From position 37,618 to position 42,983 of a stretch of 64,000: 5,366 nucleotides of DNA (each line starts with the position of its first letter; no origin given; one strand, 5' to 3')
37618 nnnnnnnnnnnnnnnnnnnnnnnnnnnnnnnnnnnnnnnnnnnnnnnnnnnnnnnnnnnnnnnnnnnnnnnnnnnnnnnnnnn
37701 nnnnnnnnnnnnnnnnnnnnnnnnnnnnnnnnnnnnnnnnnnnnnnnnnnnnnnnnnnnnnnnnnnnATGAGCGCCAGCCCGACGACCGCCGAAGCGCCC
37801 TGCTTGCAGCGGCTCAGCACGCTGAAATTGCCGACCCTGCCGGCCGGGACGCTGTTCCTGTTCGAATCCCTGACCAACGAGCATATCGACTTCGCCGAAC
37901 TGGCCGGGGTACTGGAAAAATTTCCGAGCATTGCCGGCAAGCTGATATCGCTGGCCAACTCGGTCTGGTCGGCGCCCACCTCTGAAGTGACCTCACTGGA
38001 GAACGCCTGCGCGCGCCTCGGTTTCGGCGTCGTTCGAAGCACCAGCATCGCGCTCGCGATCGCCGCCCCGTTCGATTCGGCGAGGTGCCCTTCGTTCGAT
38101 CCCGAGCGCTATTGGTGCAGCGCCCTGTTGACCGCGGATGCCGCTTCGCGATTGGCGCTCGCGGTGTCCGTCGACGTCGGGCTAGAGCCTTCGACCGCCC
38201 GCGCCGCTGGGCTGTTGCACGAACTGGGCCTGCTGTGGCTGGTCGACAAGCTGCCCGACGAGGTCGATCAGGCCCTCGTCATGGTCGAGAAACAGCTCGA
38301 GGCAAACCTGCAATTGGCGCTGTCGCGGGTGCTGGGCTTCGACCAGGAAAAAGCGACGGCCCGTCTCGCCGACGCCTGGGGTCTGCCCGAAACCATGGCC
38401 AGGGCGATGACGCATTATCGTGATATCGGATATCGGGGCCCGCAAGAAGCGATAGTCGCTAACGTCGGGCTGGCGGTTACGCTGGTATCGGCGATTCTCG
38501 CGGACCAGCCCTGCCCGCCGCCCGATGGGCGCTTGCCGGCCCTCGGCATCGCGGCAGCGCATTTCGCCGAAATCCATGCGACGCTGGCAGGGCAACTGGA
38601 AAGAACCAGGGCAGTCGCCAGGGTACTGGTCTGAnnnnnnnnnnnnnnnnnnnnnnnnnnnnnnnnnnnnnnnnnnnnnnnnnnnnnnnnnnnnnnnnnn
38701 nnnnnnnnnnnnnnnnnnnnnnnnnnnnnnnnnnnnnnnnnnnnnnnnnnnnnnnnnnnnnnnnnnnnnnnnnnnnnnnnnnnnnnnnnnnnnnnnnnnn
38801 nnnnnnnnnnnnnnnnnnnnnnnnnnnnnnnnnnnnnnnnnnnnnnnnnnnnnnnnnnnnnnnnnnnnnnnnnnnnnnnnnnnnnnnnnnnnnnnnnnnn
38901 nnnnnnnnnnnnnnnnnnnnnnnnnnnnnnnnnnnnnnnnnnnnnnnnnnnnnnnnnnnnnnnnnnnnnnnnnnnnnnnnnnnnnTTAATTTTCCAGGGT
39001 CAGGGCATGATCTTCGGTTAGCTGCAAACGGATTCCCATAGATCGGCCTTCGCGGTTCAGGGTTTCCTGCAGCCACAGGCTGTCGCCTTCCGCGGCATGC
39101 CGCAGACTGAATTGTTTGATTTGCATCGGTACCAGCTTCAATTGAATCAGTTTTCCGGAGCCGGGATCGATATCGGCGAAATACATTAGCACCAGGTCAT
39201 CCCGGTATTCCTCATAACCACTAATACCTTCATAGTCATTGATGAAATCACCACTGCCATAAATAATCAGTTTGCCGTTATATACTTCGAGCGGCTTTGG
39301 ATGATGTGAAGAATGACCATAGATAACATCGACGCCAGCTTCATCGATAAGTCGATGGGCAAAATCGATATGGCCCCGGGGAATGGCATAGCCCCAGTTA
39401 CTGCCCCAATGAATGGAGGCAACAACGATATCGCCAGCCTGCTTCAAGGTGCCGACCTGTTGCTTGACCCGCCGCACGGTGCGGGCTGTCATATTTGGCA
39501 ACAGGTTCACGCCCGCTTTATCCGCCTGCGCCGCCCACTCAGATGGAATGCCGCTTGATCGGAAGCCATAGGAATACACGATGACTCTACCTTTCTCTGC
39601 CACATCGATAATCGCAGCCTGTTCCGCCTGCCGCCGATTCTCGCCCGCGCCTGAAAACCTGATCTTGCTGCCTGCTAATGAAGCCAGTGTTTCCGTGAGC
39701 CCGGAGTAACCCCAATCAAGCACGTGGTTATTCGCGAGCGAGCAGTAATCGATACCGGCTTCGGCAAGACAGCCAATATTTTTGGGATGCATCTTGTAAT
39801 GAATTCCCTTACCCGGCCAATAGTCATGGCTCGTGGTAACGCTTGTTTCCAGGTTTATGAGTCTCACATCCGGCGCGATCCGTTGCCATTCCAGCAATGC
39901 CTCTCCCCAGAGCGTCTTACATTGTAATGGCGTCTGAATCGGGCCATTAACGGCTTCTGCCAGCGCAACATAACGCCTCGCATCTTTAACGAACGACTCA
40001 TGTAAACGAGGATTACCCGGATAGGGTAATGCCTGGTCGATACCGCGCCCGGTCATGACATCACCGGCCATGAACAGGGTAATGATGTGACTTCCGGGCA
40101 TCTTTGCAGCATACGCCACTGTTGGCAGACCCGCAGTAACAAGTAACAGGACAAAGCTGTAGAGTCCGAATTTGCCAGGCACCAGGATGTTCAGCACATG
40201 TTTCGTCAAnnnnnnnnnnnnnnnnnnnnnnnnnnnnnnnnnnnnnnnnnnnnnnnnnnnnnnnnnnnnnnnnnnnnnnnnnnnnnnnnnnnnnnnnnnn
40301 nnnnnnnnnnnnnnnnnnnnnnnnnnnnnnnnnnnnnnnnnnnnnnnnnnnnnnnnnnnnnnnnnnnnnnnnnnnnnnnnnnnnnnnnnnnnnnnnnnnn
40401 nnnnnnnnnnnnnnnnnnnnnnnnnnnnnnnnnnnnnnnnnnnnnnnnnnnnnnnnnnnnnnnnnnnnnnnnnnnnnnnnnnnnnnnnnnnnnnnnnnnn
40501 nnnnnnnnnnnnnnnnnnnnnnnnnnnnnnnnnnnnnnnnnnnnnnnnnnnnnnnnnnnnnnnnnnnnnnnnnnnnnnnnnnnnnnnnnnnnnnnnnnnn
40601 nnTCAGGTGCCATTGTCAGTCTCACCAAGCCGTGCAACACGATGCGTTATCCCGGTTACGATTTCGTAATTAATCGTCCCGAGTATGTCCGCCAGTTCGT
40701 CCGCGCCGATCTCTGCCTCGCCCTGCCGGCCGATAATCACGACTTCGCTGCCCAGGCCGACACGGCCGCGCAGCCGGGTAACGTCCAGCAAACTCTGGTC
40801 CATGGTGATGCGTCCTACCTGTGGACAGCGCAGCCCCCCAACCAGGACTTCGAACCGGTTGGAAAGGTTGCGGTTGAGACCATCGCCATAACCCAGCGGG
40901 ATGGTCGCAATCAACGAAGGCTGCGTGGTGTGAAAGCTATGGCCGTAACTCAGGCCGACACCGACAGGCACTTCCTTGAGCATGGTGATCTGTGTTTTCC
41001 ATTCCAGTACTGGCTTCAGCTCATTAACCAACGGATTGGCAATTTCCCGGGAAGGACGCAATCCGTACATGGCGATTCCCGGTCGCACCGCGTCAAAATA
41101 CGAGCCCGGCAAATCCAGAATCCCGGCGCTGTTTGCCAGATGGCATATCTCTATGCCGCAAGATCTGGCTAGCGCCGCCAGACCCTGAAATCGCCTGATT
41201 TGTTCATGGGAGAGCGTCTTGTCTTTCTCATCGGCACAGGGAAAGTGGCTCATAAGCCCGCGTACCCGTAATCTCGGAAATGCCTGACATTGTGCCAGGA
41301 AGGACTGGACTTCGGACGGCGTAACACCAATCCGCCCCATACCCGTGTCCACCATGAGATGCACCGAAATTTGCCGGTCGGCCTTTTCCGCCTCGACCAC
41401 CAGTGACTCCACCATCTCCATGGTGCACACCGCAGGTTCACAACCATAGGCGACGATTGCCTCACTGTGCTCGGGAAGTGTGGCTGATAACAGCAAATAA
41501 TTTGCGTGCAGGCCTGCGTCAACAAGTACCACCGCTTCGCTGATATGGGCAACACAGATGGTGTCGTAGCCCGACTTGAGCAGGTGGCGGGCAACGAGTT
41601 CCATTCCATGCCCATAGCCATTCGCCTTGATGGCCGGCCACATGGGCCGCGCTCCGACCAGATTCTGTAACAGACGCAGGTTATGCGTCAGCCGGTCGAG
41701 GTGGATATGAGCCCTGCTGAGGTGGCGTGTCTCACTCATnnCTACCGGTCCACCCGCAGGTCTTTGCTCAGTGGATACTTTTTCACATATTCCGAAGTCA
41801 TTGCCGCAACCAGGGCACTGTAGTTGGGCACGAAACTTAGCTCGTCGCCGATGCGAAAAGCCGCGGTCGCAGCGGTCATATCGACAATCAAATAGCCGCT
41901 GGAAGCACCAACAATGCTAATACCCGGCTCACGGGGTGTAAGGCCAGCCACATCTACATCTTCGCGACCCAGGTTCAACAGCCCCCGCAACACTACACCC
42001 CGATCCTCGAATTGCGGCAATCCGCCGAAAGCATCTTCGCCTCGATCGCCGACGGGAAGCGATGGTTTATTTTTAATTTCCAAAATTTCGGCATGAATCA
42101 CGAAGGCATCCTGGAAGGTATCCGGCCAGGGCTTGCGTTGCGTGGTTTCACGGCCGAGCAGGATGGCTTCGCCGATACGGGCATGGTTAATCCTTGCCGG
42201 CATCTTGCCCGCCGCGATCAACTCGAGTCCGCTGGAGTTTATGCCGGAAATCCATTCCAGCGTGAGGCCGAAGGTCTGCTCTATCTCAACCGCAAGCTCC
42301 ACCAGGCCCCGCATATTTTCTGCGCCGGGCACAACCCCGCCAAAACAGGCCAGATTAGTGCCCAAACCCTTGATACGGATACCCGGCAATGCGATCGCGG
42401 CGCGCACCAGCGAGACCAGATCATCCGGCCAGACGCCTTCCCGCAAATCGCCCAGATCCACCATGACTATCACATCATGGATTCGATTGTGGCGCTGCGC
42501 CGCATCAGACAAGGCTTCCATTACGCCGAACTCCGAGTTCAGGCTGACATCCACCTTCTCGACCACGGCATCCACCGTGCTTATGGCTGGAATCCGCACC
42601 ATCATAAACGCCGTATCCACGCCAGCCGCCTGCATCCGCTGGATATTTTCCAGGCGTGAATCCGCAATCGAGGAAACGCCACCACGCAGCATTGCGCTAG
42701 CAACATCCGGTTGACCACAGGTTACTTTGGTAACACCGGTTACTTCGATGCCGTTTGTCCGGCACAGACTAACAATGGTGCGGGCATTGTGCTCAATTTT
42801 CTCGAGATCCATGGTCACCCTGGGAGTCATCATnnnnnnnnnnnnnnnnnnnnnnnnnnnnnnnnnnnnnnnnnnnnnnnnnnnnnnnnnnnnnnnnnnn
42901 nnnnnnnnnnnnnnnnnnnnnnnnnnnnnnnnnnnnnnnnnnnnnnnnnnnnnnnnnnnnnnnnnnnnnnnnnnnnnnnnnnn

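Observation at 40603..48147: Complete Clostridium-type oxidative ornithine degradation operon (ord-ortA-ortB-oraS-oraE-orr) plus alr on a high-GC proteobacterial island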

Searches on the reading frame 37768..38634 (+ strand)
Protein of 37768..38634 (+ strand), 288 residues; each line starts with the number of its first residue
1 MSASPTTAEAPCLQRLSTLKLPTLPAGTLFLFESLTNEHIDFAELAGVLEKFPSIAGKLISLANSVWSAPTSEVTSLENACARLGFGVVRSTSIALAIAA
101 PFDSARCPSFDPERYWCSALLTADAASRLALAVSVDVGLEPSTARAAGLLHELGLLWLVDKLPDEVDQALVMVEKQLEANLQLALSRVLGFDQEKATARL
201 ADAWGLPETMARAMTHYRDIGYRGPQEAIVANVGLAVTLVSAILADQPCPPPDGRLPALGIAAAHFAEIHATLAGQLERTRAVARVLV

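Call 37: search_protein_families(library=pfam, proteins=[window:37768-38634:+])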
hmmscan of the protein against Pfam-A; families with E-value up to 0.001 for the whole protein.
window:37768-38634:+ (288 aa): 1 family
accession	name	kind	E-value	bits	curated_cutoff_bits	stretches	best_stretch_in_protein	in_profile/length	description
PF08668.18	HDOD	-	1.7e-30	106.4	22.9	1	21-218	1-194/196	HDOD domain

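Call 57: find_related_loci(query=window:37768-38634:+, collection=metagenome_contigs, flank=8000)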
Query window:37768-38634:+ (288 aa) in metagenome_contigs; peptide patterns used: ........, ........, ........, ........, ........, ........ (x = any residue, [..] = any of these).
211 stretches matched a pattern; 6 encode a relative of the query (tblastn E <= 1e-3); 6 distinct loci.
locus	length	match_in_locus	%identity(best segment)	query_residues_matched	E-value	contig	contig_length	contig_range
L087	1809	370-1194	62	13-287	4e-117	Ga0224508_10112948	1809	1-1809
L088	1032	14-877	60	1-288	7e-120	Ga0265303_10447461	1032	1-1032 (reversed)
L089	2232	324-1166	62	1-281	4e-112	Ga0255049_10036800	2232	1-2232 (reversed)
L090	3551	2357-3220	64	1-288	1e-103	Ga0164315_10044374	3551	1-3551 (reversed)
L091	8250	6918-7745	60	13-288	3e-99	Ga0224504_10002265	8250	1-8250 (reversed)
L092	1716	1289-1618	76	8-117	6e-52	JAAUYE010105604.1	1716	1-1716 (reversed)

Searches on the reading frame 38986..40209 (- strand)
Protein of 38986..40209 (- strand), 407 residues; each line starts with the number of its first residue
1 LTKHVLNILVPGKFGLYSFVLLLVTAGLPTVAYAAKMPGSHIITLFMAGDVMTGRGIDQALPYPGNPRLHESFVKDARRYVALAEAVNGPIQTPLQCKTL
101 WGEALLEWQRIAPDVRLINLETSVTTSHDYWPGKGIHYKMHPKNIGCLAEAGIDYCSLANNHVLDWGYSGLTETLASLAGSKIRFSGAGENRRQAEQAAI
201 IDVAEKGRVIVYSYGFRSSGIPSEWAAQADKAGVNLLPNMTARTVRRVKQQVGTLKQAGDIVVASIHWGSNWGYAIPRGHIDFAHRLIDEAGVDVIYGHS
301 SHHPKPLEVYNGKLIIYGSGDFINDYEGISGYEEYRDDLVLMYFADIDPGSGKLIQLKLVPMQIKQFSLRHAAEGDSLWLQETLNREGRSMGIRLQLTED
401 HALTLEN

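Call 4: search_protein_families(library=ncbifam, proteins=[window:38986-40209:-])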
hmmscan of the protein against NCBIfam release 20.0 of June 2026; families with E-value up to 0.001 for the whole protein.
window:38986-40209:- (407 aa): 1 family
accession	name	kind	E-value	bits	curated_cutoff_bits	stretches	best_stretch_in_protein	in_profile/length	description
NF038314.1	epimerase_MslH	equivalog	6e-13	48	700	2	240-326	232-319/439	lasso peptide C-terminal Trp epimerase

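Call 5: search_protein_families(library=pfam, proteins=[window:38986-40209:-])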
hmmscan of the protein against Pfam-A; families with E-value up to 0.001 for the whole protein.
window:38986-40209:- (407 aa): 1 family
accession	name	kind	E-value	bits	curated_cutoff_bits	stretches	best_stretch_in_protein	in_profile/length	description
PF09587.15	PGA_cap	-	3.3e-76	256.6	27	1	44-326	1-255/255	Bacterial capsule synthesis protein PGA_cap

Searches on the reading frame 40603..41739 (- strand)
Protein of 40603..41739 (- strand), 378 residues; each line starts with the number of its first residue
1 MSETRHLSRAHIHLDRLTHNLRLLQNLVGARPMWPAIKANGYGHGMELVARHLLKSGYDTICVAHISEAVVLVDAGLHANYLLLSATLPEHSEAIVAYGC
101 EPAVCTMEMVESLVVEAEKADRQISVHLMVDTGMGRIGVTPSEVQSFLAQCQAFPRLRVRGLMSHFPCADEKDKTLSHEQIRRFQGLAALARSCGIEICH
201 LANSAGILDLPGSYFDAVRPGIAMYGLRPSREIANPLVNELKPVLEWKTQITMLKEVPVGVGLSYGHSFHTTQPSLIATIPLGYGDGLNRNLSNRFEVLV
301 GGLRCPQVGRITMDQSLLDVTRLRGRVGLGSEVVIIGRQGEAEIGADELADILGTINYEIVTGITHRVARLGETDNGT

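Call 4: search_protein_families(library=ncbifam, proteins=[window:40603-41739:-])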
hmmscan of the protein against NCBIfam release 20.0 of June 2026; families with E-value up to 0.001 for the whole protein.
window:40603-41739:- (378 aa): 11 families
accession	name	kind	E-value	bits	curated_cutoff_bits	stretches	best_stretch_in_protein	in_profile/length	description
TIGR00492.1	alr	equivalog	2e-94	316.5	168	1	9-370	4-365/369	alanine racemase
NF033131.1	vanT-G-Cterm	exception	8.6e-82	274.9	460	1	10-370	5-366/368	serine racemase VanT catalytic subunit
NF008897.0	PRK11930.1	equivalog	1.9e-76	257.7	804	1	6-370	458-817/822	bifunctional UDP-N-acetylmuramoyl-tripeptide:D-alanyl-D-alanine ligase/alanine racemase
NF033132.1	vanT-CELN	equivalog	1.8e-49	168.8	900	1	12-368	344-693/697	membrane-bound serine racemase VanT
NF002970.2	PRK03646.1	exception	3.2e-49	167.9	600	1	9-369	6-352/356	catabolic alanine racemase DadX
NF000792.0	PRK00053.2-3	equivalog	1.6e-47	162.4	384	1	10-370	6-356/360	alanine racemase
NF009879.0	PRK13340.1-4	subfamily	1.4e-44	152.6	434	1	12-357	46-389/406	alanine racemase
NF033133.1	vanT-L-cat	exception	1.7e-41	142.7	750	1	11-368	11-361/366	serine racemase VanT-L catalytic subunit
NF000791.0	PRK00053.2-2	equivalog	1.8e-37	129.4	218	1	10-370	4-337/340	alanine racemase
NF040742.1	racem_Orr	exception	2.6e-06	26.7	480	1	10-168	4-160/351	ornithine racemase Orr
NF045642.2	HdxyAspAldBhcC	equivalog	3.4e-06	26.4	690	1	12-165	34-192/387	3-hydroxy-D-aspartate aldolase BhcC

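Call 5: search_protein_families(library=pfam, proteins=[window:40603-41739:-])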
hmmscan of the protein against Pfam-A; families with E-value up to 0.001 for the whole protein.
window:40603-41739:- (378 aa): 2 families
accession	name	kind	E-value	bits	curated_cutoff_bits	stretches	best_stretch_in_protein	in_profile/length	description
PF01168.26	Ala_racemase_N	-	2.3e-66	224.1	24.1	1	12-229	1-220/220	Alanine racemase, N-terminal domain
PF00842.27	Ala_racemase_C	-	1.4e-41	141.5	25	1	244-370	1-125/127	Alanine racemase, C-terminal domain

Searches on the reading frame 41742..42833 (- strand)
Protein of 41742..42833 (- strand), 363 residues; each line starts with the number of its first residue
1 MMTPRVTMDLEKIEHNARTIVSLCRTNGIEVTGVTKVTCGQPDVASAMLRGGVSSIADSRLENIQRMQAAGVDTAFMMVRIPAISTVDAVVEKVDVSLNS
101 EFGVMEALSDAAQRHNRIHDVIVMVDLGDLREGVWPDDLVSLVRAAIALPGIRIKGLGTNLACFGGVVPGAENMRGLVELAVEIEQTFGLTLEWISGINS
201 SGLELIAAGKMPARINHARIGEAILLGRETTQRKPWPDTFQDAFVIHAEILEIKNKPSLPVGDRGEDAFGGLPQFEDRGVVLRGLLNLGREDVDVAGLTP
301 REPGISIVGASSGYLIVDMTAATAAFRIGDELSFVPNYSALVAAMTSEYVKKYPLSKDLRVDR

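Call 4: search_protein_families(library=ncbifam, proteins=[window:41742-42833:-])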
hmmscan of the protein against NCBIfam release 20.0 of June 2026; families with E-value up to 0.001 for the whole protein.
window:41742-42833:- (363 aa): 3 families
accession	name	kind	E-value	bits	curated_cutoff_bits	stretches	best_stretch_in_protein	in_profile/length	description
NF040742.1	racem_Orr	exception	1.4e-122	409.1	480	1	4-353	2-350/351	ornithine racemase Orr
NF045642.2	HdxyAspAldBhcC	equivalog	9.6e-07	28.2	690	1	2-158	28-190/387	3-hydroxy-D-aspartate aldolase BhcC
TIGR00492.1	alr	equivalog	0.00034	19.6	168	1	6-165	5-167/369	alanine racemase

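Call 5: search_protein_families(library=pfam, proteins=[window:41742-42833:-])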
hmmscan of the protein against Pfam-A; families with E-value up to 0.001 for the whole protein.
window:41742-42833:- (363 aa): 1 family
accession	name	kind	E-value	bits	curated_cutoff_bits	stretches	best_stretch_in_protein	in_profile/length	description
PF01168.26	Ala_racemase_N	-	2e-24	86.9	24.1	1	9-225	2-216/220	Alanine racemase, N-terminal domain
